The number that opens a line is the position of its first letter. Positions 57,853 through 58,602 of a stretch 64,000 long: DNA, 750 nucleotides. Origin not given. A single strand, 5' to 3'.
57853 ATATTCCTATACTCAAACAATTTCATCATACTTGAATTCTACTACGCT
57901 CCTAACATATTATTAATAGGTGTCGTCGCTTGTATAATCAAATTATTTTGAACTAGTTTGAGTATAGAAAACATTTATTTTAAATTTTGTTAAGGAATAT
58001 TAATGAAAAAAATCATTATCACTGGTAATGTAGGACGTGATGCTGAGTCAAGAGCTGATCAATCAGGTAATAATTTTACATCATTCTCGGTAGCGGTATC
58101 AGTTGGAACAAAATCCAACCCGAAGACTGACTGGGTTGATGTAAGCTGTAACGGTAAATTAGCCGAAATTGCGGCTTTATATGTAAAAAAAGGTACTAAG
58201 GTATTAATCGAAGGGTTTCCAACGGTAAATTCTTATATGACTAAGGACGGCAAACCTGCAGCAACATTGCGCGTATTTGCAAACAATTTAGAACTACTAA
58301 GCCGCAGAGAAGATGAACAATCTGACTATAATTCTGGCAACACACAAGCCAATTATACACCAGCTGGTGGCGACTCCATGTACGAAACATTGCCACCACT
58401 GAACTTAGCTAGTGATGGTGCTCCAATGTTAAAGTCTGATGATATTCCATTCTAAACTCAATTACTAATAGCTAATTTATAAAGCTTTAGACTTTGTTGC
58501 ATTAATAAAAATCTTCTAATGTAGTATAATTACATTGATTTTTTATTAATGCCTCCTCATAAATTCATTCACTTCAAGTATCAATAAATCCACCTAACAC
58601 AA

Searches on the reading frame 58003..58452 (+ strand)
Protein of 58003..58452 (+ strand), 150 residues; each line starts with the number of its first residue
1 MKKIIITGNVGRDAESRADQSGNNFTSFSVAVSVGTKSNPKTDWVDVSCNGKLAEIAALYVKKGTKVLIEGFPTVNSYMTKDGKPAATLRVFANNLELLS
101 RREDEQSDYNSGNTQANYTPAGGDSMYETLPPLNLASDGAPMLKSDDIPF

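Call 44: search_protein_families(library=pfam, proteins=[window:58003-58452:+], max_evalue=0.01)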
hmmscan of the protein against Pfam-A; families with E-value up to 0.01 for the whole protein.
window:58003-58452:+ (150 aa): 1 family
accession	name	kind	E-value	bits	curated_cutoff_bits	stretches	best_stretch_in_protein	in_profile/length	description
PF00436.31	SSB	-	7.4e-21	74.6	26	1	1-99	1-104/104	Single-strand binding protein family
